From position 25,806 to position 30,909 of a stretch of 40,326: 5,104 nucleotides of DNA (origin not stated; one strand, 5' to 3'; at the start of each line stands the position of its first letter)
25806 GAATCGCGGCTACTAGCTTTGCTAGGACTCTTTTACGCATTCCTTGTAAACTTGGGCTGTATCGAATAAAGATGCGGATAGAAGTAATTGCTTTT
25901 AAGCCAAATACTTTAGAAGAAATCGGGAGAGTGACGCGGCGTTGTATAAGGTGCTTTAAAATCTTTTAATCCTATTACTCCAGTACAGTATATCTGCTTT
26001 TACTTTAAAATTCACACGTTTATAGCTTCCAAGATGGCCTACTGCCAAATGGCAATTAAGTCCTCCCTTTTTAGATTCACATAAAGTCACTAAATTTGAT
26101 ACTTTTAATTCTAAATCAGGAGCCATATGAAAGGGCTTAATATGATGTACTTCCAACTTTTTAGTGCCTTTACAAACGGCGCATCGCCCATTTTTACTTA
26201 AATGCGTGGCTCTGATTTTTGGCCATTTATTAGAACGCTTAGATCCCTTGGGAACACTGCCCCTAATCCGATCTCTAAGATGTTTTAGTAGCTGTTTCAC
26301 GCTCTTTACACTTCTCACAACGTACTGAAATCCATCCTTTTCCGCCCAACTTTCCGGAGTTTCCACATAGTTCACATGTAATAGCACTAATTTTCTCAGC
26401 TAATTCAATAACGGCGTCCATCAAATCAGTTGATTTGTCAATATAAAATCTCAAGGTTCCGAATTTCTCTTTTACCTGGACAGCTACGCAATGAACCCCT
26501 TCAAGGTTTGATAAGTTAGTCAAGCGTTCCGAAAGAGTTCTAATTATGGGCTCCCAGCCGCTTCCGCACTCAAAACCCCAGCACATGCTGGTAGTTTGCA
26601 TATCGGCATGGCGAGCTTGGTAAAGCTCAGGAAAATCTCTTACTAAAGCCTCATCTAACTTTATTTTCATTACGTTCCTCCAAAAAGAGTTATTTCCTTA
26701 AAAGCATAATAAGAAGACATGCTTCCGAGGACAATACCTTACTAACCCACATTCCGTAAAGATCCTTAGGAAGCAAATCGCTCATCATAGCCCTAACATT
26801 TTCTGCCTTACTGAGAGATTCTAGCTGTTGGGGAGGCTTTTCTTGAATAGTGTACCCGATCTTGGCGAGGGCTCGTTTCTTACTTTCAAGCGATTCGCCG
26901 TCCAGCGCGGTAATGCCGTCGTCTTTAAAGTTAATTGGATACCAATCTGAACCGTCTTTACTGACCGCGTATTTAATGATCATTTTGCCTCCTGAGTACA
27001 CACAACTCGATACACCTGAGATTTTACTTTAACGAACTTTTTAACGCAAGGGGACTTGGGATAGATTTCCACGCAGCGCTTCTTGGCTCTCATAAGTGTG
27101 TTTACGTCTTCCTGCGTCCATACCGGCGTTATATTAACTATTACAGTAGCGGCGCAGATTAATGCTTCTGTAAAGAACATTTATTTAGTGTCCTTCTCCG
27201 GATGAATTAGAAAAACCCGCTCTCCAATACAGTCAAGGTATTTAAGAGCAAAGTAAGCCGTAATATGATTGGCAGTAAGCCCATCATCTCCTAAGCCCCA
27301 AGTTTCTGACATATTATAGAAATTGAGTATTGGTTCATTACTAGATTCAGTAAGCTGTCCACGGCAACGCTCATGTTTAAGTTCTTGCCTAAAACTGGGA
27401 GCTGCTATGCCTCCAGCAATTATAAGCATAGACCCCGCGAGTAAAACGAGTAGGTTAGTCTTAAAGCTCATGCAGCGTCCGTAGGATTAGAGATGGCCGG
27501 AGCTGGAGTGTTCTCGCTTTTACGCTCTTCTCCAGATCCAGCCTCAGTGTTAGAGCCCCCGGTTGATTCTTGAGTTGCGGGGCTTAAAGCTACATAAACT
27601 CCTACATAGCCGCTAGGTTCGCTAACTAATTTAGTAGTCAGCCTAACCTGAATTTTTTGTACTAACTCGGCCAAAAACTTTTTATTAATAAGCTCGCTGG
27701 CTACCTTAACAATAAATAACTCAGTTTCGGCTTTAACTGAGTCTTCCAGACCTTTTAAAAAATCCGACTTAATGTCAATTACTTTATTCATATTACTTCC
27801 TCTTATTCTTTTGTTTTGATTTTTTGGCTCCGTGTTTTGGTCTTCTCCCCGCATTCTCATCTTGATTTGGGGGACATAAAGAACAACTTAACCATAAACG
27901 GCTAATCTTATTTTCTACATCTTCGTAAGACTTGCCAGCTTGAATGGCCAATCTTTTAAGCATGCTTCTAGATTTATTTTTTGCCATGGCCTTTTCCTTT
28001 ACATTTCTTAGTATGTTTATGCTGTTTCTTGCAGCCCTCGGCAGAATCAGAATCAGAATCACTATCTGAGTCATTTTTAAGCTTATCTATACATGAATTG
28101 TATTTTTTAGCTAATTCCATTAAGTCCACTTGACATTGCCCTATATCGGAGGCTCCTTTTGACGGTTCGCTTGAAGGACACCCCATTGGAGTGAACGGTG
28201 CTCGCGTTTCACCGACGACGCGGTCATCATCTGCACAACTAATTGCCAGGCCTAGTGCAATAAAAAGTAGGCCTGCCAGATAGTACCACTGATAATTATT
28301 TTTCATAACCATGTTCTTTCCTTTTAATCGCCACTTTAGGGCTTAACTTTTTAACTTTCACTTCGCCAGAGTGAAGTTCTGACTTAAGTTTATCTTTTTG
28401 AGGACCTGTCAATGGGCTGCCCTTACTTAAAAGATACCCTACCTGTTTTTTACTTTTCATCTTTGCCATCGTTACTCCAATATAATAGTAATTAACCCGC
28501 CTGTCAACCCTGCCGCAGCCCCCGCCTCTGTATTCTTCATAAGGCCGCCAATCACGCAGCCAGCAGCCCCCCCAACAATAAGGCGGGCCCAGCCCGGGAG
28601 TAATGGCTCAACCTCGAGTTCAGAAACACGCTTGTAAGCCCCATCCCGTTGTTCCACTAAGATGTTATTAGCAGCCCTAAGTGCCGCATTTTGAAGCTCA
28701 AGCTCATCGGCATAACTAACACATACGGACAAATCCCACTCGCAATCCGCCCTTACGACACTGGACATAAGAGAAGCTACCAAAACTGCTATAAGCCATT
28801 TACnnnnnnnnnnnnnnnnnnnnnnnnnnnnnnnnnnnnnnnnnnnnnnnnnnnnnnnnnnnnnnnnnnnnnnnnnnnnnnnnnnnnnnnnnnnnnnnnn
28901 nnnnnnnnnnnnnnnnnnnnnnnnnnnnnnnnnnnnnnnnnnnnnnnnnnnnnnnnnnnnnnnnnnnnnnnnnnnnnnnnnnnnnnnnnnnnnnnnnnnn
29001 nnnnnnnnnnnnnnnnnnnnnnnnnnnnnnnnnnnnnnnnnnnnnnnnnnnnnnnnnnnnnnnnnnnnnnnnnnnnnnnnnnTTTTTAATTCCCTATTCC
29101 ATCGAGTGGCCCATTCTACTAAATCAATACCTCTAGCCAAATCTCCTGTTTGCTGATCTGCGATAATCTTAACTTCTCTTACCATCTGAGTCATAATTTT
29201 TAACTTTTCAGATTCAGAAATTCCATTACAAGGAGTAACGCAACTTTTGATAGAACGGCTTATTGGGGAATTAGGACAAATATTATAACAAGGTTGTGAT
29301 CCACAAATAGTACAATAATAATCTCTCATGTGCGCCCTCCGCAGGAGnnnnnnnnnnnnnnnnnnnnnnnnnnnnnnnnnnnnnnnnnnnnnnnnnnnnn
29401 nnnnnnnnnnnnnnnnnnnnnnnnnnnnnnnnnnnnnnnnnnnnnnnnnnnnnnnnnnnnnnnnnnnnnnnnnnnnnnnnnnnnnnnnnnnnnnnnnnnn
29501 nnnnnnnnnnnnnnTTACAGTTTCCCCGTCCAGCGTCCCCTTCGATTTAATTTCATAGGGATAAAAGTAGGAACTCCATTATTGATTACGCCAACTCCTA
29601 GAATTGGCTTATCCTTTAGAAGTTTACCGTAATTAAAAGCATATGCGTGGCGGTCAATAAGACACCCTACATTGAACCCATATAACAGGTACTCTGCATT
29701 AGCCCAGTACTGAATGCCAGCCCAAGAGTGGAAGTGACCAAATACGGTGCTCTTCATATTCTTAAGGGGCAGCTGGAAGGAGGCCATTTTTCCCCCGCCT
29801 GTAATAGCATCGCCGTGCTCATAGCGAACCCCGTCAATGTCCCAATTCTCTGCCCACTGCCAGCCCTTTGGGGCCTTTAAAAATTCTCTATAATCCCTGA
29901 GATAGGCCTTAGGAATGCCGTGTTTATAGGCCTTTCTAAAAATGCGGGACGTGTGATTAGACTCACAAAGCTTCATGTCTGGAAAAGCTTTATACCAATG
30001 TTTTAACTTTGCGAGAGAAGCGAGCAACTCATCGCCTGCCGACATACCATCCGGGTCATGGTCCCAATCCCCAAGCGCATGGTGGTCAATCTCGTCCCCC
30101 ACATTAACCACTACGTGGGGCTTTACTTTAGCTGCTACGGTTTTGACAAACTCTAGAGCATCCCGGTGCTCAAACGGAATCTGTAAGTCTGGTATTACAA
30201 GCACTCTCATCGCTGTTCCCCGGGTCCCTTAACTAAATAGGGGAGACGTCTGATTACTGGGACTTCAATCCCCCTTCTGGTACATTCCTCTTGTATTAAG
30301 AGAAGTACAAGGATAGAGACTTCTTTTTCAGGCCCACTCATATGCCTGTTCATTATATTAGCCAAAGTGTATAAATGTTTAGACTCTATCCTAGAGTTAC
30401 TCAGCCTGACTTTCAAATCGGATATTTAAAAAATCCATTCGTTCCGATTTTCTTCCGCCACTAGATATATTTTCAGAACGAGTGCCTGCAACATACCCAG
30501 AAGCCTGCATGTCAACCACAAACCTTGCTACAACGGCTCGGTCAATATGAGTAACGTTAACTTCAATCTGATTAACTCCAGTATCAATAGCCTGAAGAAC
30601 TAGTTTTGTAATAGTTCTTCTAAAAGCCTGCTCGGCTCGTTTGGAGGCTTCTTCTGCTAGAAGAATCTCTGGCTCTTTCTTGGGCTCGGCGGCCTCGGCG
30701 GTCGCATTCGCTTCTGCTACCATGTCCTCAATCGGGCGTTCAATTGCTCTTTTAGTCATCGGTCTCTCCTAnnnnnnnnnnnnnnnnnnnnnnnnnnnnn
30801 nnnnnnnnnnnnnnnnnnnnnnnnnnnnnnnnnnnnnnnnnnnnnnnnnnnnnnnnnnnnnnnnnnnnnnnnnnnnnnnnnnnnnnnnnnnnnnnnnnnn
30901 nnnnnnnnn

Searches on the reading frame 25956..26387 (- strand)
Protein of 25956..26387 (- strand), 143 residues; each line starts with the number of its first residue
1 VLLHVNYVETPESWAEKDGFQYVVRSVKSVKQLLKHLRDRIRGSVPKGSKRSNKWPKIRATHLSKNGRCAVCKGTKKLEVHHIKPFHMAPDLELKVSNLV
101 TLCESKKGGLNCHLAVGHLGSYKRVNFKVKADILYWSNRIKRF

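Call 11: search_protein_families(library=phrogs, proteins=[window:25956-26387:-], max_evalue=0.001)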
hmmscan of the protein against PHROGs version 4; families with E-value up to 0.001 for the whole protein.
window:25956-26387:- (143 aa): 8 families
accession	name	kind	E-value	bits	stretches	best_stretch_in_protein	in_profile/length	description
phrog_144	-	DNA, RNA and nucleotide metabolism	1.1e-11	45.7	1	50-119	67-135/175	HNH endonuclease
phrog_119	-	DNA, RNA and nucleotide metabolism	9.7e-11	42.1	1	32-106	169-250/443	HNH endonuclease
phrog_589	-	DNA, RNA and nucleotide metabolism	1.4e-09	38.9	1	47-105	71-133/179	HNH endonuclease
phrog_5956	-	DNA, RNA and nucleotide metabolism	1.6e-07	32.1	1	57-105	49-102/138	HNH endonuclease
phrog_2323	-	DNA, RNA and nucleotide metabolism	4.3e-05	24.5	1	49-104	18-77/113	HNH endonuclease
phrog_8048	-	DNA, RNA and nucleotide metabolism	4.8e-05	23.7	1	60-105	170-220/273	HNH endonuclease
phrog_8446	-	DNA, RNA and nucleotide metabolism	0.00027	21.6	1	50-105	123-190/211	HNH endonuclease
phrog_4581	-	head and packaging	0.00079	19.9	1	52-105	50-103/395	terminase small subunit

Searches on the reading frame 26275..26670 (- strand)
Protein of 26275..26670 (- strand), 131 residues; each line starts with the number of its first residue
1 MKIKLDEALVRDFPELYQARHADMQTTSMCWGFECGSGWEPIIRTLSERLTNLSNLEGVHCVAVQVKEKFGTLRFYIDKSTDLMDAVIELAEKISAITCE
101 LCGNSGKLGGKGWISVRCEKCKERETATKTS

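Call 11: search_protein_families(library=phrogs, proteins=[window:26275-26670:-], max_evalue=0.001)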
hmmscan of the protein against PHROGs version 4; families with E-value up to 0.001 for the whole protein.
window:26275-26670:- (131 aa): 0 families

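Call 12: search_protein_families(library=pfam, proteins=[window:26275-26670:-], max_evalue=0.05)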
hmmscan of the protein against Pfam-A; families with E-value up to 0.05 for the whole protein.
window:26275-26670:- (131 aa): 1 family
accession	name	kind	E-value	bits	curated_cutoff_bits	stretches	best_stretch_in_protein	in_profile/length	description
PF01155.25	HypA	-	0.0095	16.4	28.9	1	77-128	51-99/112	Hydrogenase/urease nickel incorporation, metallochaperone, hypA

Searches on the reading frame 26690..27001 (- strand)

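Call 12: search_protein_families(library=pfam, proteins=[window:26690-27001:-], max_evalue=0.05)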
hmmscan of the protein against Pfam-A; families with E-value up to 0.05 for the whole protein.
window:26690-27001:- (103 aa): 1 family
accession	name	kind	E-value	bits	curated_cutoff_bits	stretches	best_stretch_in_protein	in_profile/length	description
PF07781.16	Reovirus_Mu2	-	0.021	13.7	25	1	42-84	613-655/727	Reovirus minor core protein Mu-2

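Call 73: search_protein_families(library=phrogs, proteins=[window:26690-27001:-], max_evalue=0.001)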
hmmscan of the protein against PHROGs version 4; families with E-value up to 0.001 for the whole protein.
window:26690-27001:- (103 aa): 0 families

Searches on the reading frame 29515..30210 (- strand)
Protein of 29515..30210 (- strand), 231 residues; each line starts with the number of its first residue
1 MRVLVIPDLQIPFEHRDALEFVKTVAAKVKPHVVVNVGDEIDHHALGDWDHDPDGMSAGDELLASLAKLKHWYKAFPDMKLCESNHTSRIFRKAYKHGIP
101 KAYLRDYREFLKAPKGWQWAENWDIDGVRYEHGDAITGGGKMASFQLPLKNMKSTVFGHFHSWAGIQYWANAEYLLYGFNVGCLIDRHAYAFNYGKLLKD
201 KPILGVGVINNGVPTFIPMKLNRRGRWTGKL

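Call 3: search_protein_families(library=pfam, proteins=[window:29515-30210:-], max_evalue=0.1)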
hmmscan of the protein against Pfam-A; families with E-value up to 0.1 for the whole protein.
window:29515-30210:- (231 aa): 1 family
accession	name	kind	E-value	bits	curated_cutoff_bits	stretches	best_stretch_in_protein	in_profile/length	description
PF00149.33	Metallophos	-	0.0011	19.9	21.5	1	1-99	1-86/191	Calcineurin-like phosphoesterase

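Call 4: search_protein_families(library=phrogs, proteins=[window:29515-30210:-], max_evalue=0.01)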
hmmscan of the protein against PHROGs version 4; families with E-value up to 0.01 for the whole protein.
window:29515-30210:- (231 aa): 1 family
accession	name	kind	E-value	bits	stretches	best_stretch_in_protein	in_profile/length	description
phrog_221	-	other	7.8e-58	197.4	1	1-230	112-358/367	metallo-phosphoesterase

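Call 71: search_protein_families(library=ncbifam, proteins=[window:29515-30210:-], max_evalue=0.01)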
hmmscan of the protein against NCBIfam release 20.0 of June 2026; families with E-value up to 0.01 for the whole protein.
window:29515-30210:- (231 aa): 0 families

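Call 75: search_solved_structures(query=window:29515-30210:-, max_evalue=1, show_alignments=0)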
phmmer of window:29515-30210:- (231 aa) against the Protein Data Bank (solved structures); distinct sequences matched with E-value up to 1: 2.
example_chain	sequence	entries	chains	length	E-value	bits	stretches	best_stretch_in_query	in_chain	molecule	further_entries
1yob_A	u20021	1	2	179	0.1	15.3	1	63-163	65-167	Flavodoxin 2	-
5k9b_A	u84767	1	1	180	0.25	14.1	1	67-163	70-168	Flavodoxin-2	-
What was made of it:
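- Tried and rejected: The sequence search gave nothing useful (call 75).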

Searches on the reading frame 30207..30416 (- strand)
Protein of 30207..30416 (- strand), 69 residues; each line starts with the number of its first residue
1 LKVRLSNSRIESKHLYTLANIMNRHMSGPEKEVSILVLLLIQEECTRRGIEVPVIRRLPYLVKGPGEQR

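Call 3: search_protein_families(library=pfam, proteins=[window:30207-30416:-], max_evalue=0.1)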
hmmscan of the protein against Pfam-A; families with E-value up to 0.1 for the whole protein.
window:30207-30416:- (69 aa): 0 families

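Call 4: search_protein_families(library=phrogs, proteins=[window:30207-30416:-], max_evalue=0.01)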
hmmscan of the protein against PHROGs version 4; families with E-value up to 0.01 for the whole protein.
window:30207-30416:- (69 aa): 0 families
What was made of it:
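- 30207..30416 (-): Doubtful small ORF (69 aa, TTG start). No family hit (calls 3, 4).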

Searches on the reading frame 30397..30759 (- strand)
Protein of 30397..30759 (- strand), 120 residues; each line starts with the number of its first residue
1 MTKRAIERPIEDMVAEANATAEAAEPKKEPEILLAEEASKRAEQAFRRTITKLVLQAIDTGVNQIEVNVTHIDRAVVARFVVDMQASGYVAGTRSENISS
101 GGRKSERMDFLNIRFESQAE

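Call 3: search_protein_families(library=pfam, proteins=[window:30397-30759:-], max_evalue=0.1)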
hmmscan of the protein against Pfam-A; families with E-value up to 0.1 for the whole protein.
window:30397-30759:- (120 aa): 0 families

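Call 4: search_protein_families(library=phrogs, proteins=[window:30397-30759:-], max_evalue=0.01)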
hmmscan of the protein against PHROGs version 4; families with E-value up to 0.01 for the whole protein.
window:30397-30759:- (120 aa): 0 families

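Call 71: search_protein_families(library=ncbifam, proteins=[window:30397-30759:-], max_evalue=0.01)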
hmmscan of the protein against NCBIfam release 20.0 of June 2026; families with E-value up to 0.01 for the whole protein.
window:30397-30759:- (120 aa): 0 families
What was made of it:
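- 30397..30759 (-): Conserved hypothetical protein (120 aa), syntenic between the CYTH gene and the metallophosphoesterase. No family hit (calls 3, 4, 71).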
